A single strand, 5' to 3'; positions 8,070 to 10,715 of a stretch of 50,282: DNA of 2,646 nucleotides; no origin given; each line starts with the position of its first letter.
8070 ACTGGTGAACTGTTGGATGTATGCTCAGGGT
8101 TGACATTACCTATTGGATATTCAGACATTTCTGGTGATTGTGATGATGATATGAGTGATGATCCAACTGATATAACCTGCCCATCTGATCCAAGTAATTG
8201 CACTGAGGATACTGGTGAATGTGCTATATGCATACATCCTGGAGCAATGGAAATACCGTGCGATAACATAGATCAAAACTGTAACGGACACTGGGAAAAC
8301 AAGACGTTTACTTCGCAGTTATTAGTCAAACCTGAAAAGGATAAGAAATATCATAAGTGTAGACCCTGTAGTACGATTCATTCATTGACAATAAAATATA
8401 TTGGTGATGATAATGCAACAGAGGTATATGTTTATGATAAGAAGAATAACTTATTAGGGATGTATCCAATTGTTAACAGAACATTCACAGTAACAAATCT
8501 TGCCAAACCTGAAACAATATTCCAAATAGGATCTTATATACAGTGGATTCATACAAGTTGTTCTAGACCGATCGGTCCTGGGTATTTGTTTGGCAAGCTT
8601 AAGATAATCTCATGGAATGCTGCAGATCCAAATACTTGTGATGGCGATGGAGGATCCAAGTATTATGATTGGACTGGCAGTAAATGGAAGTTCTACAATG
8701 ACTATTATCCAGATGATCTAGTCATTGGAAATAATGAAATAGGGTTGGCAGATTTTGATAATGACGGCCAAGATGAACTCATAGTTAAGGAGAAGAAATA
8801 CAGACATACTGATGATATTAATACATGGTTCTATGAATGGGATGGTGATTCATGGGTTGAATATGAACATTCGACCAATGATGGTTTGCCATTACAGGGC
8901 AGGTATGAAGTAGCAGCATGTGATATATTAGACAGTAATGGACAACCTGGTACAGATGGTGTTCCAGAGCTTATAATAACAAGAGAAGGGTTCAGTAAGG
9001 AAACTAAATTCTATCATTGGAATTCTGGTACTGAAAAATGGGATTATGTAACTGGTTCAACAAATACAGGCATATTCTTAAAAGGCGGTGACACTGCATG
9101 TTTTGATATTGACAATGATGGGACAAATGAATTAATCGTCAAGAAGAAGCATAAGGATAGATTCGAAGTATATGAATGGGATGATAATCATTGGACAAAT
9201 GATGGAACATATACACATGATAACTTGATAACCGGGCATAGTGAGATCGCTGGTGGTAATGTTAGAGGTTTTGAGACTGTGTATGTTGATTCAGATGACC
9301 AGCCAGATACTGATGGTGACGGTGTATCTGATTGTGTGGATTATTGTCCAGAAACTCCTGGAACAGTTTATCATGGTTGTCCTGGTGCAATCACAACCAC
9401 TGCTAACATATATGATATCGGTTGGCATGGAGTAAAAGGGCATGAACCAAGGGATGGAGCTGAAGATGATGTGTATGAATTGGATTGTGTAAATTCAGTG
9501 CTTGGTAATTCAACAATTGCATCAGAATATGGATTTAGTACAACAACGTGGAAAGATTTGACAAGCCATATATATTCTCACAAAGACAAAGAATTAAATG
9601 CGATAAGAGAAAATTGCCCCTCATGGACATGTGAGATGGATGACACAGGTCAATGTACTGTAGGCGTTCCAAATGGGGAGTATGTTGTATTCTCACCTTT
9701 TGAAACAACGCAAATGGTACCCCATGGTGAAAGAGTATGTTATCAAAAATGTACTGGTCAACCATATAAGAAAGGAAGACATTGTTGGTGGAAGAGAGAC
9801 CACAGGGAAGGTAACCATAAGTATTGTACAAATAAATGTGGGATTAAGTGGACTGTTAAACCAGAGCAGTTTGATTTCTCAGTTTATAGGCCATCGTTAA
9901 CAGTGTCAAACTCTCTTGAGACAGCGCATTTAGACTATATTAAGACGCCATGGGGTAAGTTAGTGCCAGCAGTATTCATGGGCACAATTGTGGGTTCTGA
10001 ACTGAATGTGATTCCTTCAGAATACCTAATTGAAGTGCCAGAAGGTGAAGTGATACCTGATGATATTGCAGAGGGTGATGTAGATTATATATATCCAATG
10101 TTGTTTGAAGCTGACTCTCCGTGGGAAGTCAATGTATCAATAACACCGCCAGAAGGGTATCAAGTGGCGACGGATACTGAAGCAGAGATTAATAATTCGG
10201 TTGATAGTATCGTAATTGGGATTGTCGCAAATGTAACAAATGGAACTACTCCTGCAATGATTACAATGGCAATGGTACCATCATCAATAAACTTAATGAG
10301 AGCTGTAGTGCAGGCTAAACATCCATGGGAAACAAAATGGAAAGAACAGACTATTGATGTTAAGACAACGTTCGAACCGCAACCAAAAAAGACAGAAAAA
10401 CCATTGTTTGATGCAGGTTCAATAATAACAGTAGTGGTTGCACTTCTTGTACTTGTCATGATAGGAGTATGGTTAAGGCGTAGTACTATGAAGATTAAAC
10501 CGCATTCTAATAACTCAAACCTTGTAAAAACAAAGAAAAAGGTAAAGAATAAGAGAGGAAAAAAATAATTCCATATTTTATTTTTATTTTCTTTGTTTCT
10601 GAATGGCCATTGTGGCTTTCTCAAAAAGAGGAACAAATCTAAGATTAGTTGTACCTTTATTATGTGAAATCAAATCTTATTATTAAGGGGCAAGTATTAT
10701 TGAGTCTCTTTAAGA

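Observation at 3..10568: Open-ended >10.5-kb ORF encoding a mosaic surface protein built from integrin/thrombospondin-style adhesion modules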

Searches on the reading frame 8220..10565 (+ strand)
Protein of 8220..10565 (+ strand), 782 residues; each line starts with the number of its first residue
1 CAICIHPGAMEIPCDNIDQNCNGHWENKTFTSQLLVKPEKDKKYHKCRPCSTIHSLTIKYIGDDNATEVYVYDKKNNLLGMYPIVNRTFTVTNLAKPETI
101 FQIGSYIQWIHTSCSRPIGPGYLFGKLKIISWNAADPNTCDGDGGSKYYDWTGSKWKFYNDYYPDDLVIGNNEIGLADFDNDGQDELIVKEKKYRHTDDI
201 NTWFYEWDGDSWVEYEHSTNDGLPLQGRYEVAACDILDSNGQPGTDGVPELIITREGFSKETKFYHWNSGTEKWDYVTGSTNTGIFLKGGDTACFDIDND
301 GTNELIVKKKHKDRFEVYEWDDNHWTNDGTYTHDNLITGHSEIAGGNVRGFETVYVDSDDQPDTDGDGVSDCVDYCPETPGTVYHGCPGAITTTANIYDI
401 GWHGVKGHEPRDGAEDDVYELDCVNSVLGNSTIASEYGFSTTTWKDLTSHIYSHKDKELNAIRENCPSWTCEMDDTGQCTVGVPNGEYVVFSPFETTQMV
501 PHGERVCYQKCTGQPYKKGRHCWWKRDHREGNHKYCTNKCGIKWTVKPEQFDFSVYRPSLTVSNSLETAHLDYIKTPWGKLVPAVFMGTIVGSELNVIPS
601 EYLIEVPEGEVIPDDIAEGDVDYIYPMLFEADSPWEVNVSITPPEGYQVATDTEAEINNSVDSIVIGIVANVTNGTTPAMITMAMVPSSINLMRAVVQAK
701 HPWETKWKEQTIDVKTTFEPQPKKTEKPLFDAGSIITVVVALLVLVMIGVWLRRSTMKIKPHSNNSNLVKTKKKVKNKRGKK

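Call 16: find_homologous_proteins(query=window:8220-10565:+, max_evalue=0.001)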
Query window:8220-10565:+ (782 aa): 4 proteins with E <= 0.001 among 6145 candidates.
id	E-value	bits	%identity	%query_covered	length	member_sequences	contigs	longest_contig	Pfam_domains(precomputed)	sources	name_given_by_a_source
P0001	4.1e-227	774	53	85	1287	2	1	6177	PF17963.8,PF11617.14,PF13517.13,PF16403.12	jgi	jgi:hypothetical protein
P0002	1.2e-189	650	48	78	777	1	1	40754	-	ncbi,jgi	-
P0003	5.3e-119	417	40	79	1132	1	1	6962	PF11617.14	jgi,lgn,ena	jgi:hypothetical protein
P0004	2.1e-10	57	39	8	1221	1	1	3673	PF24528.2,PF07494.18,PF24269.2,PF24684.2,PF01436.28,PF08450.19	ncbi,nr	ncbi:MAG: hypothetical protein GY859_06695, partial [Desulfobacterales bacterium]|nr:hypothetical pr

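Call 24: find_related_loci(query=A1, collection=genome_contigs, flank=10000)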
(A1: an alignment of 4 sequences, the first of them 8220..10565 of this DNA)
Query A1 (782 aa) in genome_contigs; peptide patterns used: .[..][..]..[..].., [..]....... (x = any residue, [..] = any of these).
586 stretches matched a pattern; 8 encode a relative of the query (tblastn E <= 1e-3); 8 distinct loci.
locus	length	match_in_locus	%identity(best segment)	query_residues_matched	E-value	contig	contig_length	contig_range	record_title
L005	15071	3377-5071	54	146-724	0e+0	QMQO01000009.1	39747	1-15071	MAG: Candidatus Woesearchaeota archaeon isolate B72_G16 B72_Guay16_scaffold_00272, whole genome shotgun sequence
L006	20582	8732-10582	48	146-756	1e-170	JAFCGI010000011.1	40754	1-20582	Candidatus Pacearchaeota archaeon isolate Meg22_810_Bin_147 Meg22_810_Bin_147_scaffold_5276, whole genome shotgun sequen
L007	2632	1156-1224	70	5-27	4e-6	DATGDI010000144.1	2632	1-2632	MAG TPA_asm: Methanomicrobiales archaeon isolate SMAG_U9670 k141_130840, whole genome shotgun sequence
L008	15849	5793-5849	89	5-23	9e-6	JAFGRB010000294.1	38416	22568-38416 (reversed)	MAG: Deltaproteobacteria bacterium isolate Zod_Metabat.807 k87_8462846, whole genome shotgun sequence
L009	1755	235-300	73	5-26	1e-5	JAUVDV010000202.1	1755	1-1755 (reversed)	MAG: Deltaproteobacteria bacterium isolate CSMAG_306 CSMAG_306_k141_2647232_length_1755_cov_14.0000, whole genome shotgu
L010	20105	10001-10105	46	5-39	2e-5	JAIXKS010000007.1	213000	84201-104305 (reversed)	MAG: Chitinophagales bacterium isolate UW1SPNA035 one-stage_bin035_NODE_103, whole genome shotgun sequence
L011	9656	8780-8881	50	5-38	2e-5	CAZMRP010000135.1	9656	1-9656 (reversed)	MAG TPA_asm: uncultured Myxococcales bacterium isolate binchicken_co60_5 genome assembly, contig: NODE_10234_length_9656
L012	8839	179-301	46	5-40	3e-5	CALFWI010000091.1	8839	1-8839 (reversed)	MAG: uncultured Saprospiraceae bacterium isolate H2_Bin_Bin_11_4 genome assembly, contig: c_000000565383, whole genome s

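Call 54: predict_structure(alignment_id=A1)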
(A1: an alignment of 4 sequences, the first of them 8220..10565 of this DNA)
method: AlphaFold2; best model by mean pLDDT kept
length: 782 residues; sequences in the alignment: 4
mean_pLDDT: 53.2   pTM: 0.38
mean pLDDT of the five models: 53.2, 46.8, 45.5, 45.3, 40.1
residues with pLDDT >= 90: 13; 70-90: 194; 50-70: 214; < 50: 361
segments of 3 or more residues with pLDDT < 50: 1-24, 41-52, 114-118, 136-144, 237-245, 256-259, 283-285, 349-351, 356-424, 431-459, 466-537, 541-575, 579-583, 673-692, 716-735, 749-782
pLDDT, mean of each block of 10 residues (from residue 1): 23 25 49 68 36 73 85 86 91 72 86 49 71 50 56 71 60 73 72 58 73 77 61 56 47 53 72 74 53 72 71 74 72 67 66 47 31 25 22 21 23 34 52 44 39 40 46 35 30 32 45 34 27 45 36 28 28 46 50 62 63 59 74 80 76 74 74 41 28 72 79 49 27 45 59 36 28 31 32
secondary structure, 60 per line:
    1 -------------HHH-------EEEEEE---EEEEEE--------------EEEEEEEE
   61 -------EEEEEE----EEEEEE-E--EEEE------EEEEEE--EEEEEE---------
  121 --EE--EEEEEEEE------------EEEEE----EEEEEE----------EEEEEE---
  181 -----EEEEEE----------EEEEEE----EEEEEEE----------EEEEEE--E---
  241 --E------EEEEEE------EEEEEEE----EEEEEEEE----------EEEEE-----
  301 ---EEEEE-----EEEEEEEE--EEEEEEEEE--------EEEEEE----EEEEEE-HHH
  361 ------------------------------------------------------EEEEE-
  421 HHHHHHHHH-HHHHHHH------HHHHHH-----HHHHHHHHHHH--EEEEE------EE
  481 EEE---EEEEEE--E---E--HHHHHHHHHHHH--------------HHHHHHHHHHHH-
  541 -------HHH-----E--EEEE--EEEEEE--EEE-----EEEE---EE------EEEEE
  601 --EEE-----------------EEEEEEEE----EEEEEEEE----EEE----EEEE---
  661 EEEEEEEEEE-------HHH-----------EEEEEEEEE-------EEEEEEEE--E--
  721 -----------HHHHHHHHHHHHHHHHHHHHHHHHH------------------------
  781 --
elements in order (helices of 4 or more, strands of 3 or more residues): E24-29 E33-38 E53-60 E68-73 E78-83 E88-91 E98-103 E106-111 E127-134 E147-151 E156-161 E172-177 E186-191 E202-207 E212-218 E229-234 E250-255 E262-268 E273-280 E291-295 E304-308 E314-321 E324-332 E341-346 E351-356 E415-419 H421-429 H431-437 H444-449 H455-465 E468-472 E479-483 E487-492 H502-513 H528-539 E559-562 E565-570 E573-575 E581-584 E596-600 E603-605 E623-630 E635-642 E647-649 E654-657 E661-670 E692-700 E708-715 H732-756

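Call 57: search_protein_families(library=ncbifam, proteins=[window:8220-10412:+], max_evalue=5)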
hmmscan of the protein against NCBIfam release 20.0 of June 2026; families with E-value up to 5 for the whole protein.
window:8220-10412:+ (731 aa): 2 families
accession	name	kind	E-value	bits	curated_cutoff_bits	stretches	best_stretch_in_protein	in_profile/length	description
NF033763.1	exchanger_TraB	exception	0.096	10.6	700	1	361-390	321-351/522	outer membrane exchange protein TraB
NF053612.1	anchor_PA1041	equivalog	0.11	12.5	250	1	350-389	67-106/236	PA1041 family peptidoglycan-binding anchor lipoprotein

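Call 58: fold_search(model_id=the predicted structure, library=pdb)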
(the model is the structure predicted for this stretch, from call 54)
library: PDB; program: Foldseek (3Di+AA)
matches with E <= 10: 1205; with E <= 0.001: 32
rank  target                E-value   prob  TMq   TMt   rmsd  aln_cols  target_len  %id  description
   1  6vbv_7                2.9e-06  0.99  0.14  0.15  28.5       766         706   10  Structure of the bovine BBSome:ARL6:GTP complex (released 2020-01-29)
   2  6vbu_7                3.9e-06  0.99  0.15  0.16  27.2       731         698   11  Structure of the bovine BBSome complex (released 2020-01-29)
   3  6voa_C                2.1e-05  0.97  0.14  0.15  26.7       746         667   11  Cryo-EM structure of the BBSome-ARL6 complex (released 2020-06-24)
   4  5y2z_H                3.6e-05  1.00  0.14  0.28  19.1       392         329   10  Crystal structure of human LGI1 EPTP-ADAM22 complex (released 2018-05-02)
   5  6vnw_C                4.2e-05  0.95  0.14  0.15  26.9       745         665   11  Cryo-EM structure of apo-BBSome (released 2020-07-01)
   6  5a42                  5.4e-05  0.35  0.10  0.06  36.4       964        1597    9  Cryo-EM single particle 3D reconstruction of the native conformation of E. coli alpha-2-macroglobulin (ECAM) (released 2015-07-29)
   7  8y6b_D                5.7e-05  1.00  0.14  0.20  19.3       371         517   11  Structure of human LGI1-ADAM22 complex in space group P212121 (released 2024-02-14)
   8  9kzc_B                6.4e-05  1.00  0.14  0.28  18.5       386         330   10  Cryo-EM structure of the LGI1 LRR-LGI1 EPTP-ADAM22 ECD complex (released 2025-06-25)
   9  4u4j                  7.4e-05  0.51  0.12  0.07  31.6       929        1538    8  Crystal structure of Salmonella alpha-2-macroglobulin mutant Y1175G (released 2014-09-17)
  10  4u48                  1.0e-04  0.38  0.12  0.07  35.6       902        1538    8  Crystal structure of Salmonella alpha-2-macroglobulin (released 2014-09-17)
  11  3scy                  1.2e-04  0.95  0.12  0.21  22.9       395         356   10  Crystal structure of a putative 6-phosphogluconolactonase (BF1038) from Bacteroides fragilis NCTC 9343 at 1.50 A resolut (released 2011-07-20)
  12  8h38_M                2.0e-04  0.97  0.14  0.18  19.1       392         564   11  Cryo-EM Structure of the KBTBD2-CRL3~N8-CSN(mutate) complex (released 2023-10-11)
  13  4qrj_A                2.1e-04  0.94  0.13  0.22  21.7       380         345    9  Crystal structure of a putative 6-phosphogluconolactonase (BACUNI_04672) from Bacteroides uniformis ATCC 8492 at 2.20  (released 2014-07-23)
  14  1ri6                  2.2e-04  0.97  0.14  0.26  20.1       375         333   11  Structure of a putative isomerase from E. coli (released 2003-11-25)
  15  7eeb_H                2.6e-04  0.47  0.11  0.10  29.9       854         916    7  Structure of the CatSpermasome (released 2021-07-28)
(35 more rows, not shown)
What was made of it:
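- On Integrin alpha-type FG-GAP beta-propeller: Foldseek hits are generic propellers, with integrins at rank 22 and below, E about 5e-4 and TM <= 0.2 (calls 54, 58).
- Closest known: Integrin alpha / FG-GAP. Different: The best Foldseek hits are other propellers (BBS7, LGI1 EPTP), with TM-score <= 0.3 on a low-confidence model (calls 54, 58).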

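Call 69: search_protein_families(library=pfam, proteins=[L005:2-5161:+], max_evalue=0.01)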
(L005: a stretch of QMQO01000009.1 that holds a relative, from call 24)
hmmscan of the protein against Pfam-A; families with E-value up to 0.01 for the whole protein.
L005:2-5161:+ (1720 aa): 3 families
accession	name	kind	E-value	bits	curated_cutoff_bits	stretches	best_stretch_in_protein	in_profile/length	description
PF11617.13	Cu-binding_MopE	-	1.4e-12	48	27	2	1023-1052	1-30/30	Putative metal-binding motif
PF05048.19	NosD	-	0.00034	20.6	23.6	1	614-680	111-175/212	Periplasmic copper-binding protein (NosD)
PF13517.12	FG-GAP_3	-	0.0032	18.5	26.9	1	1223-1285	4-61/61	FG-GAP-like repeat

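Call 87: search_solved_structures(query=A1, max_evalue=1)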
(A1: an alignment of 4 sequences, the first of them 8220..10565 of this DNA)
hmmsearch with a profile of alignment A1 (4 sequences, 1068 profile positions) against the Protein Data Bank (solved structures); distinct sequences matched with E-value up to 1: 0.
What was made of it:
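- Tried and rejected: No hit (call 87).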

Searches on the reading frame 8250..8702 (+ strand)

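Call 29: search_protein_families(library=pfam, proteins=[window:8250-8702:+], max_evalue=5)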
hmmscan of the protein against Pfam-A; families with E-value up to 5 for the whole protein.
window:8250-8702:+ (151 aa): 2 families
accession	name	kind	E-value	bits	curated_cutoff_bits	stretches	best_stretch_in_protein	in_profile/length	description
PF24269.1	DUF7467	-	0.0027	18.9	27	1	100-122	94-116/116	Domain of unknown function (DUF7467)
PF11617.13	Cu-binding_MopE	-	0.0078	16.9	27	1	3-14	16-27/30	Putative metal-binding motif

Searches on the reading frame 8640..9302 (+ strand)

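Call 29: search_protein_families(library=pfam, proteins=[window:8640-9302:+], max_evalue=5)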
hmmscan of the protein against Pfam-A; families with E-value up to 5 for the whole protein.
window:8640-9302:+ (221 aa): 7 families
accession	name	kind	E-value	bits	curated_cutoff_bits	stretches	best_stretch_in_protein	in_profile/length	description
PF01839.29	FG-GAP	-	7.1e-06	26.2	22.1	1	34-49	5-20/37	FG-GAP repeat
PF13517.12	FG-GAP_3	-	1.2e-05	26.2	26.9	2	106-167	5-61/61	FG-GAP-like repeat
PF16743.10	PliI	-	0.005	17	27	1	32-52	60-80/123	Periplasmic lysozyme inhibitor of I-type lysozyme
PF14783.12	BBS2_Mid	-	0.018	15.6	27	0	35-51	3-19/108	Ciliary BBSome complex subunit 2, middle region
PF23743.1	Beta-prop_BBS7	-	0.23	11.1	27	1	153-185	225-256/299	BBS7 beta-propeller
PF22350.2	Int_EF-hand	-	0.35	11.5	29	1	17-26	4-13/37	Internalin, EF-hand domain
PF08706.16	D5_N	-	4.6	8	22.4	1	52-76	10-33/145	D5 N terminal like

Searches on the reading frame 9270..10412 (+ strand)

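Call 29: search_protein_families(library=pfam, proteins=[window:9270-10412:+], max_evalue=5)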
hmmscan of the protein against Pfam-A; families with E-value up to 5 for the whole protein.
window:9270-10412:+ (381 aa): 1 family
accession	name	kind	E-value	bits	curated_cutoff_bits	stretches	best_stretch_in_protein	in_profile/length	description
PF02412.23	TSP_3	-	0.0026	17.8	25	1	12-30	14-32/36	Thrombospondin type 3 repeat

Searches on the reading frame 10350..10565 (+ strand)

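Call 57: search_protein_families(library=ncbifam, proteins=[window:10350-10565:+], max_evalue=5)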
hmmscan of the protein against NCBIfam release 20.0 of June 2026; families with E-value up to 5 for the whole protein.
window:10350-10565:+ (72 aa): 8 families
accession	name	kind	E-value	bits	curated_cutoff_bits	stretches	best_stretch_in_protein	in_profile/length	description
TIGR00145.1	TIGR00145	subfamily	0.0073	15.9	303.8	1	13-64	68-115/282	EfeU/Ftr1 family ferrous iron transporter subunit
NF053670.1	bindosome_BasB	exception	0.017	15.1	230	1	19-63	64-108/129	bindosome assembly system protein BasB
NF045844.1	BC85_0335_fam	subfamily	0.03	13.9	65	1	25-69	5-49/215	BC85_0335 family putative methyltransferase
NF011352.0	PRK14770.1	equivalog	0.05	13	223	1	20-49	74-103/173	lipoprotein signal peptidase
NF046005.2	near_gluc_PtsG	equivalog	0.051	13.9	45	1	25-68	6-50/85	MPN207a family PTS transporter accessory protein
NF042931.1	SAG1386_EF1546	equivalog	0.055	13.6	80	1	24-69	32-77/158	SAG1386/EF1546 family surface-associated protein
NF004479.0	PRK05815.1-4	equivalog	0.066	12.5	268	1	20-55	15-49/238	F0F1 ATP synthase subunit A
NF008312.0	PRK11100.1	equivalog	0.083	11.7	356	1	6-55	171-219/477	two-component system sensor histidine kinase CreC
